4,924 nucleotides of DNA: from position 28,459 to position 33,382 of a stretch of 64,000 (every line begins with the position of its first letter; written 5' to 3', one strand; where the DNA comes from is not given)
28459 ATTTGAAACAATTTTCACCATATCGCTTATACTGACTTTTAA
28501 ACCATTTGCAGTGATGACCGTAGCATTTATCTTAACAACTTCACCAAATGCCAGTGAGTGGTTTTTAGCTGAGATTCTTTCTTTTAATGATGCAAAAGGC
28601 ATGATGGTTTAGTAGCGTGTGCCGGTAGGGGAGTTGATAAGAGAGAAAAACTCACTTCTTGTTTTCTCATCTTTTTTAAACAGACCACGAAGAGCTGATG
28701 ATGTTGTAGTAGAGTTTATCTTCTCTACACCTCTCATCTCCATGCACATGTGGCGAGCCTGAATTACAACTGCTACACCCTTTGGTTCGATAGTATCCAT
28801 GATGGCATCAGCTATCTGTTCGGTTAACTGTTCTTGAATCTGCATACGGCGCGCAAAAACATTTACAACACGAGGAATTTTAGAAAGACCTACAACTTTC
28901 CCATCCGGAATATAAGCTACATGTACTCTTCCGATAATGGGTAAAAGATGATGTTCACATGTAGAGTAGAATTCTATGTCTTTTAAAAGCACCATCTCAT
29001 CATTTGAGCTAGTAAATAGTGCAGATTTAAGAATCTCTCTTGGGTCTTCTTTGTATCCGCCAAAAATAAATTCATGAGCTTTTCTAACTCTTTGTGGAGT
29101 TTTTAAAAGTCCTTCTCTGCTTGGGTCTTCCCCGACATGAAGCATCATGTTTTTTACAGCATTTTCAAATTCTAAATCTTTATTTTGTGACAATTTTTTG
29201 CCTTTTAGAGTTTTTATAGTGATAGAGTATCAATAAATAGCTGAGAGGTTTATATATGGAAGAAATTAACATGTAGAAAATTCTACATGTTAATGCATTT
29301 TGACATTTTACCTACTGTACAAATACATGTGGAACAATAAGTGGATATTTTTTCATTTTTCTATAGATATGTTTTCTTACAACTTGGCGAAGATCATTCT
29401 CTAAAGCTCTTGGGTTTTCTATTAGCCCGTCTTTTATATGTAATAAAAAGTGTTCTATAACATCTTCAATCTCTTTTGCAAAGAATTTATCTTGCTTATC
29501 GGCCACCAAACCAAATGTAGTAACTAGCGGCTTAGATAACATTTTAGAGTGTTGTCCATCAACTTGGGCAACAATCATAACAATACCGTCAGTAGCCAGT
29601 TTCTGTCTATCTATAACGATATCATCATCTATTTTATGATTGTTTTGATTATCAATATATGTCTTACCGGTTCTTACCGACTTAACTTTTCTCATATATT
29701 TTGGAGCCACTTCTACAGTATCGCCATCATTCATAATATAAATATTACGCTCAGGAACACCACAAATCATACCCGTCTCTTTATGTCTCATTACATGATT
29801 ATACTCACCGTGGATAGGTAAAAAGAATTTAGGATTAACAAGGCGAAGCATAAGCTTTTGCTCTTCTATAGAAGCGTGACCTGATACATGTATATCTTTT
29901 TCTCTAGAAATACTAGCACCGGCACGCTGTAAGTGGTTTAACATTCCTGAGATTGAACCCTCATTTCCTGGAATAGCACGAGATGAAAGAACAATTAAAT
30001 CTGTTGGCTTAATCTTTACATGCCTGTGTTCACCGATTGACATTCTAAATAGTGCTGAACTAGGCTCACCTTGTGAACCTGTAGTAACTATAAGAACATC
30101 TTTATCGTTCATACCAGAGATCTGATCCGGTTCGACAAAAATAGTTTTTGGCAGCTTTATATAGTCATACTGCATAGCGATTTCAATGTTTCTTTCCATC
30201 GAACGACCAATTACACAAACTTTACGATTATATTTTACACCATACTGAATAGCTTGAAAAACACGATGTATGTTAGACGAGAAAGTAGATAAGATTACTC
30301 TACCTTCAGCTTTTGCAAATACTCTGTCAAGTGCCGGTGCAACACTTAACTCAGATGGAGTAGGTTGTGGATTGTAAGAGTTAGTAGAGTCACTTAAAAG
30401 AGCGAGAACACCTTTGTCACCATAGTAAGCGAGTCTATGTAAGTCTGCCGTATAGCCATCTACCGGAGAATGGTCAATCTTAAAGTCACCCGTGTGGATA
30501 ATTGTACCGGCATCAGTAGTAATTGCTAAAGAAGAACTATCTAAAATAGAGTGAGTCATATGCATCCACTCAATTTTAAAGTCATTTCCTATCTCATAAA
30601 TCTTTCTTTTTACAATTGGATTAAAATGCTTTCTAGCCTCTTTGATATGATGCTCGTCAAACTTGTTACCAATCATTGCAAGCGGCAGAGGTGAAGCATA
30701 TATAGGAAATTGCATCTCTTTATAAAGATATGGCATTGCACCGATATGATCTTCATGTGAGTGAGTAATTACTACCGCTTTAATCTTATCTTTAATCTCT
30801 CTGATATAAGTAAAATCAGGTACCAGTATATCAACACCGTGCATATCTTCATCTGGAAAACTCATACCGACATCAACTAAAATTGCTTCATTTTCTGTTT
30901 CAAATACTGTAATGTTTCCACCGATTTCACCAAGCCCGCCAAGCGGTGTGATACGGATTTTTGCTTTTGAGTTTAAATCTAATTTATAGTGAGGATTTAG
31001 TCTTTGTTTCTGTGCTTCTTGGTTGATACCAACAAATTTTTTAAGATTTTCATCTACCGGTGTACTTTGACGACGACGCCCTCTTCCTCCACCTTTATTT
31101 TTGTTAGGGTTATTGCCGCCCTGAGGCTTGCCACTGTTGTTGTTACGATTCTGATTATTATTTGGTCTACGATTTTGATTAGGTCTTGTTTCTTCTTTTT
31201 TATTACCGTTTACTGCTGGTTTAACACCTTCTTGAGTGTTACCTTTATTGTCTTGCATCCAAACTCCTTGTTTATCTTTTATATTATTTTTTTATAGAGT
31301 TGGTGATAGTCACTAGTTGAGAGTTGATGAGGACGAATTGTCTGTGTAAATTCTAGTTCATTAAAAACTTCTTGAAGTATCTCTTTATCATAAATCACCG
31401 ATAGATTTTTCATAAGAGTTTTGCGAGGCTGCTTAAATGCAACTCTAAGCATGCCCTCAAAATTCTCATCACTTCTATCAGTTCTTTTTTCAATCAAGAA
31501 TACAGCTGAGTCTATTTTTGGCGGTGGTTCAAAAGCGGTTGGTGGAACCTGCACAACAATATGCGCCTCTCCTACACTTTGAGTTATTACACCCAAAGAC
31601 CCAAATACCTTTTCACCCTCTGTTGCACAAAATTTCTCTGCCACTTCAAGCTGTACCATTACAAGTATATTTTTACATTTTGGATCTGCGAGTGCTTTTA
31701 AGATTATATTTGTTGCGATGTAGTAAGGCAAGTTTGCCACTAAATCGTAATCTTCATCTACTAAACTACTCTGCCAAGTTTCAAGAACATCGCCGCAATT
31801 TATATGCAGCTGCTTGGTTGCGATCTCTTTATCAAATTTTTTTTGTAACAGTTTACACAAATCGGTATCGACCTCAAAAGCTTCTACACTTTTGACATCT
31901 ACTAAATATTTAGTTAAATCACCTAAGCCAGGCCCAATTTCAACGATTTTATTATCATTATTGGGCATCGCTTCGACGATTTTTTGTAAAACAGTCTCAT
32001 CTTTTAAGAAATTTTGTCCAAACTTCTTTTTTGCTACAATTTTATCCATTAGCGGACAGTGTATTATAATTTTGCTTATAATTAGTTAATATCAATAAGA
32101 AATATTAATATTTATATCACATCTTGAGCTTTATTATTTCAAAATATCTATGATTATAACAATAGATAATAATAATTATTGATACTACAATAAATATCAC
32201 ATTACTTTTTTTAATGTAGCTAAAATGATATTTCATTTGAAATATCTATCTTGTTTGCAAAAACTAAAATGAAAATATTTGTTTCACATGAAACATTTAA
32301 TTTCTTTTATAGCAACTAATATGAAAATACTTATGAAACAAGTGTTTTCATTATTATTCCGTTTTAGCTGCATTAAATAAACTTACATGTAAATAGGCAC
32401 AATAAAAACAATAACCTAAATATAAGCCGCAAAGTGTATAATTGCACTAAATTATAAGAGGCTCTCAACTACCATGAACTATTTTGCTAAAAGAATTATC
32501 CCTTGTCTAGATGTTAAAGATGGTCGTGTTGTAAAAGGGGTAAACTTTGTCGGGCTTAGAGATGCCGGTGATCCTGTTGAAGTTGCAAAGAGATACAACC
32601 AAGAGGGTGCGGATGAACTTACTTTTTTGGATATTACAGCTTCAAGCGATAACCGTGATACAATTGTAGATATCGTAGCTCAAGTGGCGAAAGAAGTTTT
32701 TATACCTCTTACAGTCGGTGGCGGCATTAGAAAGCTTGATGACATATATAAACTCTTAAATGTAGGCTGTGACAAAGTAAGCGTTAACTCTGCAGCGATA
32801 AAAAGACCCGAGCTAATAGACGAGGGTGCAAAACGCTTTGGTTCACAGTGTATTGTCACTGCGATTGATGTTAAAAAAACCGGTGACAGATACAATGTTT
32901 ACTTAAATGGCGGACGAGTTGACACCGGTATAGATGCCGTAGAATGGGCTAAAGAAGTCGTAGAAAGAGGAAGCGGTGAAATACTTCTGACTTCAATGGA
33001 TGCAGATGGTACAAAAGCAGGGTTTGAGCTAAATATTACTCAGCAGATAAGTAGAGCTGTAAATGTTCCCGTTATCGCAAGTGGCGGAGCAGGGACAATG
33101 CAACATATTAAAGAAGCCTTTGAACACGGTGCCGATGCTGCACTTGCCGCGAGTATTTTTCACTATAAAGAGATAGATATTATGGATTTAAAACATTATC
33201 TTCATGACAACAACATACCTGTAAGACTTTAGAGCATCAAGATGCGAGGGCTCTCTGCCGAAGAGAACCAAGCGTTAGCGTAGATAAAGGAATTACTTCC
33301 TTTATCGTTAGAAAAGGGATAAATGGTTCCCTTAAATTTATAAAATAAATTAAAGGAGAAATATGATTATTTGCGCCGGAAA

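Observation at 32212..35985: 84-bp inverted-duplicated module: parS plus a second palindrome at fixed spacing, bracketing hisF-rlmN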

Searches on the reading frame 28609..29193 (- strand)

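Call 8: search_protein_families(library=pfam, proteins=[window:28609-29193:-])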
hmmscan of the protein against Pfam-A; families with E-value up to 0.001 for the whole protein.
window:28609-29193:- (194 aa): 2 families
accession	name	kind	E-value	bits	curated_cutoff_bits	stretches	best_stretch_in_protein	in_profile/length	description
PF01227.27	GTP_cyclohydroI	-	2.1e-77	259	27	1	10-186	2-178/179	GTP cyclohydrolase I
PF14489.11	QueF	-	3.8e-06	27.5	27.3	1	88-143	4-59/81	QueF-like protein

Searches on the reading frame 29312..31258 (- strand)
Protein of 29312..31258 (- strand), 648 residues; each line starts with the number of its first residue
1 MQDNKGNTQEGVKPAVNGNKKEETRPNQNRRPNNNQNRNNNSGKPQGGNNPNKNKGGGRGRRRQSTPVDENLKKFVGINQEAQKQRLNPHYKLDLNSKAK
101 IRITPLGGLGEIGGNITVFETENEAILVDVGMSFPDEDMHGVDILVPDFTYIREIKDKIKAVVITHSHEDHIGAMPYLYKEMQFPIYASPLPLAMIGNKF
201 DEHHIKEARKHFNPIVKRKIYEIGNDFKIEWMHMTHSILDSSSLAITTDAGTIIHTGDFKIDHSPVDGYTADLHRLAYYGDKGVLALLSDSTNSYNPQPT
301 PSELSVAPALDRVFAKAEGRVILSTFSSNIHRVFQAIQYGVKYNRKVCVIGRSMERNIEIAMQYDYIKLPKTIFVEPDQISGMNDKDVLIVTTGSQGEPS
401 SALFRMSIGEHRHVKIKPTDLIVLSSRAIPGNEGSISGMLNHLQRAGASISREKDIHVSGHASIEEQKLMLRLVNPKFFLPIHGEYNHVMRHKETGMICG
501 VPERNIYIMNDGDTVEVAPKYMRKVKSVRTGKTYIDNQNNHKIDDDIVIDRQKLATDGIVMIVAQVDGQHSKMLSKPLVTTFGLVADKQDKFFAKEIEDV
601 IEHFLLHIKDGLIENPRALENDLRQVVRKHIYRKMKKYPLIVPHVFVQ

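Call 8: search_protein_families(library=pfam, proteins=[window:29312-31258:-])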
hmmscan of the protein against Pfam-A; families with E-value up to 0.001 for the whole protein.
window:29312-31258:- (648 aa): 6 families
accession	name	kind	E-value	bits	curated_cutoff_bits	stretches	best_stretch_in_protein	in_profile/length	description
PF22505.1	RNase_J_b_CASP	-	9.3e-46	155.1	27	1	318-443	1-126/126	Ribonuclease J, beta-CASP domain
PF17770.6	RNase_J_C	-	4.4e-18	66.6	23.8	1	548-645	2-99/102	Ribonuclease J C-terminal domain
PF00753.33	Lactamase_B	-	3e-15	57.1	22.7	1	111-261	3-152/196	Metallo-beta-lactamase superfamily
PF12706.13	Lactamase_B_2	-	1.2e-09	38.5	27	1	155-260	25-144/200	Beta-lactamase superfamily domain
PF07521.17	RMMBL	-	1.4e-07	31.8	21.6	1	455-495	10-51/63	Zn-dependent metallo-hydrolase RNA specificity domain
PF16661.11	Lactamase_B_6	-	3.5e-05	23.7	27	1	120-199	3-81/193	Metallo-beta-lactamase superfamily domain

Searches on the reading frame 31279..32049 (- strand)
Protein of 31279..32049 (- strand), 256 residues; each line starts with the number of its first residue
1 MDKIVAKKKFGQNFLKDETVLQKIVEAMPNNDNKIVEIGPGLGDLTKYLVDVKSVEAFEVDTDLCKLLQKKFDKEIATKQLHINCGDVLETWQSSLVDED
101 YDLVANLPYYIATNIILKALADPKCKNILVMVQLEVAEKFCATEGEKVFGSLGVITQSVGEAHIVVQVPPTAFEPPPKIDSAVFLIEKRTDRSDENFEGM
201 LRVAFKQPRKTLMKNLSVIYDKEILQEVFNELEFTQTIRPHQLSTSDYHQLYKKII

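Call 8: search_protein_families(library=pfam, proteins=[window:31279-32049:-])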
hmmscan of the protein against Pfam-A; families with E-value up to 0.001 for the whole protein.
window:31279-32049:- (256 aa): 1 family
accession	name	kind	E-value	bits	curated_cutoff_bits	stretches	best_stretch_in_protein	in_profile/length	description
PF00398.26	RrnaAD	-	3.9e-49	167.5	24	1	6-254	4-260/263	Ribosomal RNA adenine dimethylase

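Call 68: find_homologous_proteins(query=window:31279-32049:-, max_evalue=1e-80)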
Query window:31279-32049:- (256 aa): 1154 proteins with E <= 1e-80 among 8000 candidates; the best 120 are listed.
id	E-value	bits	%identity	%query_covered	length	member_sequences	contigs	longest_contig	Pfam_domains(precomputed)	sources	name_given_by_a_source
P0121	3.4e-164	562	100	100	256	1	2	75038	PF00398.27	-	-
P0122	8.7e-161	551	97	100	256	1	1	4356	PF00398.27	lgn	-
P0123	3.8e-159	546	96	100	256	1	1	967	PF00398.27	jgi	-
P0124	4.8e-156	535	95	100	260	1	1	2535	PF00398.27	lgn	-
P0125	6.9e-155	532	94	100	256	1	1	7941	PF00398.27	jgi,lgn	jgi:16S rRNA (adenine1518-N6/adenine1519-N6)-dimethyltransferase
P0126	1.4e-154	531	94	99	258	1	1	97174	PF00398.27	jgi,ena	-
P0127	1.7e-154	530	94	100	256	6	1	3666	PF00398.27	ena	-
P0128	3.7e-154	529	94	100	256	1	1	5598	PF00398.27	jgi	-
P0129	9.9e-154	528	94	100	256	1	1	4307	PF00398.27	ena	-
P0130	1.1e-153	528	93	100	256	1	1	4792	PF00398.27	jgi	-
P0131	4.4e-152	522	93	100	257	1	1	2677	PF00398.27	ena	-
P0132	7.0e-152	522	91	100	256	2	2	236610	PF00398.27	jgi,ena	-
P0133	1.2e-151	521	92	100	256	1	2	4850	PF00398.27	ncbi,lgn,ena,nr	ncbi:MAG: 16S rRNA (adenine(1518)-N(6)/adenine(1519)-N(6))-dimethyltransferase RsmA [Sulfurimonas sp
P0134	2.5e-151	520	93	100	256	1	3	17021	PF00398.27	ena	-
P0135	2.4e-150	517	91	100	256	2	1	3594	PF00398.27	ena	-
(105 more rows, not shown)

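Call 69: find_encoding_contigs(protein=P0122, flank=6500, max_places=2)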
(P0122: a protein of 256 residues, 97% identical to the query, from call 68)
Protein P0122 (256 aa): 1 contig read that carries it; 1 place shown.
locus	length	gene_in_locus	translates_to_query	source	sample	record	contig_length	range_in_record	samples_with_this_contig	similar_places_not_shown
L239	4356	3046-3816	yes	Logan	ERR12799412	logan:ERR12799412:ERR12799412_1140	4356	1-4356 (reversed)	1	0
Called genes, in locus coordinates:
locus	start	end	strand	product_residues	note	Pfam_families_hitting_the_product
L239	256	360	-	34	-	-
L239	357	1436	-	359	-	PF21016:RlmN_N, PF04055:Radical_SAM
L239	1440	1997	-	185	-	PF01048:PNP_UDP_1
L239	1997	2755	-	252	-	PF00977:His_biosynth, PF02581:TMP-TENI (faint), PF05690:ThiG (faint), PF01207:Dus (faint), PF00478:IMPDH (faint), PF04309:G3P_antiterm (faint), PF03060:NMO (weak)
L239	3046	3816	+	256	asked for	PF00398:RrnaAD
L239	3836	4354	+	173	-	?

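Call 70: find_encoding_contigs(protein=P0125, flank=6500, max_places=2)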
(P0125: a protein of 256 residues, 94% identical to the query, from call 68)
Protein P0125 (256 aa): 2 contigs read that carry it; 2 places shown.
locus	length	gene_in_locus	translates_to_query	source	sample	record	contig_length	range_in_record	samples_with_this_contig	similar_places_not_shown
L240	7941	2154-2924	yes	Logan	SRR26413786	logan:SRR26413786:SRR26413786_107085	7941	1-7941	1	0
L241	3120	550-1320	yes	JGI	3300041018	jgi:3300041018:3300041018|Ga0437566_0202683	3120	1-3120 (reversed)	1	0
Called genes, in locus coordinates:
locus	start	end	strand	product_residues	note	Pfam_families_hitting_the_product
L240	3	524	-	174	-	?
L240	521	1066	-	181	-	PF01048:PNP_UDP_1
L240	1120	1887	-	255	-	PF00977:His_biosynth, PF05690:ThiG (faint), PF01207:Dus (faint), PF02581:TMP-TENI (faint), PF00478:IMPDH (faint), PF04309:G3P_antiterm (faint), PF03060:NMO (weak)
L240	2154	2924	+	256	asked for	PF00398:RrnaAD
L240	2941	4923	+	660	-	PF00753:Lactamase_B, PF23023:Anti-Pycsar_Apyc1 (faint), PF12706:Lactamase_B_2 (weak), PF22505:RNase_J_b_CASP, PF07521:RMMBL (weak), PF17770:RNase_J_C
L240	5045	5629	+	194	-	PF01227:GTP_cyclohydroI, PF14489:QueF (weak)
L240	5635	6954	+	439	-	PF00006:ATP-synt_ab, PF18269:T3SS_ATPase_C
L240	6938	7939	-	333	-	?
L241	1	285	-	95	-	?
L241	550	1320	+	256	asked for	PF00398:RrnaAD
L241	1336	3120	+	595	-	?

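Call 71: find_encoding_contigs(protein=P0126, flank=6500, max_places=2)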
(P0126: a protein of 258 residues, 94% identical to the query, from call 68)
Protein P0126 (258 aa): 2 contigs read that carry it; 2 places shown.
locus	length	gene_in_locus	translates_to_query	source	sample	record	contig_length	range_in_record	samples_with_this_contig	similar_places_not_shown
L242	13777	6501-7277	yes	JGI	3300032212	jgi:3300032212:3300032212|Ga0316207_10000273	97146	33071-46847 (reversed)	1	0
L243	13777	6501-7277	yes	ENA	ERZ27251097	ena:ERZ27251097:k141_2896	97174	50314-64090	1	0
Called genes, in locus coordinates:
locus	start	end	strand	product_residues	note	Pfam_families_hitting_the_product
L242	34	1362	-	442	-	PF00206:Lyase_1, PF10397:ADSL_C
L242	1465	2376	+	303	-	PF00849:PseudoU_synth_2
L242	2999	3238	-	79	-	-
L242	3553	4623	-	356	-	PF21016:RlmN_N, PF04055:Radical_SAM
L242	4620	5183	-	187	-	PF01048:PNP_UDP_1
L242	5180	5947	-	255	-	PF00977:His_biosynth, PF05690:ThiG (faint), PF01207:Dus (faint), PF02581:TMP-TENI (faint), PF00478:IMPDH (faint), PF03060:NMO (weak)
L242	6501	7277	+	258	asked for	PF00398:RrnaAD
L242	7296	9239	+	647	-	PF00753:Lactamase_B, PF23023:Anti-Pycsar_Apyc1 (weak), PF12706:Lactamase_B_2, PF22505:RNase_J_b_CASP, PF07521:RMMBL (weak), PF17770:RNase_J_C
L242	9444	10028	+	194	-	PF01227:GTP_cyclohydroI, PF14489:QueF (weak)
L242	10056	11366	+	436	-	PF00006:ATP-synt_ab, PF18269:T3SS_ATPase_C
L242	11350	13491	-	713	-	PF23409:Beta-prop_EML (weak), PF24814:WD40_Prp19, PF25174:Beta-prop_THOC3 (weak), PF23381:Beta-prop_IFT122_1st (weak), PF23414:Beta-prop_EML_2 (weak), PF25175:Beta-prop_WDR5, PF24817:WD40_WDHD1_1st (weak), PF25174:Beta-prop_THOC3, +10 more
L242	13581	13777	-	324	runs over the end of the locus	PF00753:Lactamase_B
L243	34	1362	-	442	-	PF00206:Lyase_1, PF10397:ADSL_C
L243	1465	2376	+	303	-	PF00849:PseudoU_synth_2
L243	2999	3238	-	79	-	-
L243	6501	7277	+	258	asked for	PF00398:RrnaAD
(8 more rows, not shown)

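Call 72: find_encoding_contigs(protein=P0134, flank=6500, max_places=2)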
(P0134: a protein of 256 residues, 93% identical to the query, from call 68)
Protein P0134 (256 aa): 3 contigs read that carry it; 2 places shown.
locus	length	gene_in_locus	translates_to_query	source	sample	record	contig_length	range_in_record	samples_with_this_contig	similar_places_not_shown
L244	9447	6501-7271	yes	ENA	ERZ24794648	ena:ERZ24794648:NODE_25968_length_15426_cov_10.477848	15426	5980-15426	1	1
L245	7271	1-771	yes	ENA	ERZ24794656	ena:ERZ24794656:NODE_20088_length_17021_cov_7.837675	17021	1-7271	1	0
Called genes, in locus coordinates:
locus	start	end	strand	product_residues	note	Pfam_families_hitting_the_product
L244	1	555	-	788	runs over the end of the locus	PF03477:ATP-cone, PF00317:Ribonuc_red_lgN, PF02867:Ribonuc_red_lgC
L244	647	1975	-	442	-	PF00206:Lyase_1, PF10397:ADSL_C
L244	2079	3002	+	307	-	PF00849:PseudoU_synth_2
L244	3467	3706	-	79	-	-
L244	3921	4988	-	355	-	PF21016:RlmN_N, PF04055:Radical_SAM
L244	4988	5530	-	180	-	PF01048:PNP_UDP_1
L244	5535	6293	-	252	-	PF00977:His_biosynth, PF05690:ThiG (faint), PF01207:Dus (faint), PF02581:TMP-TENI (faint), PF00478:IMPDH (faint), PF04309:G3P_antiterm (faint), PF03060:NMO (weak)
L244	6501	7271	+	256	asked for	PF00398:RrnaAD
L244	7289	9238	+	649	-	PF00753:Lactamase_B, PF23023:Anti-Pycsar_Apyc1 (weak), PF12706:Lactamase_B_2, PF22505:RNase_J_b_CASP, PF07521:RMMBL (weak), PF17770:RNase_J_C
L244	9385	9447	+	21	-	?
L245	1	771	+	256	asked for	PF00398:RrnaAD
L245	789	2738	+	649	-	PF00753:Lactamase_B, PF16661:Lactamase_B_6 (faint), PF23023:Anti-Pycsar_Apyc1 (weak), PF12706:Lactamase_B_2, PF22505:RNase_J_b_CASP, PF07521:RMMBL (weak), PF17770:RNase_J_C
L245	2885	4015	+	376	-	-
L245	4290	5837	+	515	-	PF01384:PHO4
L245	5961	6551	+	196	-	PF01227:GTP_cyclohydroI, PF14489:QueF (weak)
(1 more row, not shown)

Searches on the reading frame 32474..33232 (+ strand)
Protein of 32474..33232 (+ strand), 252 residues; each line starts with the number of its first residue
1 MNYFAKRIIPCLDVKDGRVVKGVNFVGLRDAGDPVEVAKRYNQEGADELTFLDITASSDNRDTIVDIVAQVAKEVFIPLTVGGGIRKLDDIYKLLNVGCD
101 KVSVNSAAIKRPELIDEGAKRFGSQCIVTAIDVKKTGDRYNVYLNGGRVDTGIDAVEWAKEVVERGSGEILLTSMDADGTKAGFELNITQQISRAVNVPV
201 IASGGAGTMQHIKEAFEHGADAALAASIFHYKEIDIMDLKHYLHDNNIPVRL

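Call 8: search_protein_families(library=pfam, proteins=[window:32474-33232:+])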
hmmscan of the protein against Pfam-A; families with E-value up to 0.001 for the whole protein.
window:32474-33232:+ (252 aa): 7 families
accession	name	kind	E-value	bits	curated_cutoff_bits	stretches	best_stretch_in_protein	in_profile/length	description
PF00977.27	His_biosynth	-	4.8e-88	294.9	23.6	1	7-234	1-227/228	Histidine biosynthesis protein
PF01207.24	Dus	-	9.4e-10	38.5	20.4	1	34-124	140-232/311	Dihydrouridine synthase (Dus)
PF03060.21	NMO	-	1.9e-09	37.8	28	1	152-229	142-225/331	Nitronate monooxygenase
PF05690.20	ThiG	-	3.1e-08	33.7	23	0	179-227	156-205/247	Thiazole biosynthesis protein ThiG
PF02581.23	TMP-TENI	-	3.8e-07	30.1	27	0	168-222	122-173/180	Thiamine monophosphate synthase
PF04309.18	G3P_antiterm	-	3e-06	27.2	27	0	187-222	129-164/173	Glycerol-3-phosphate responsive antiterminator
PF00478.31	IMPDH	-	1.7e-05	24.5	25.6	0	187-229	197-239/345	IMP dehydrogenase / GMP reductase domain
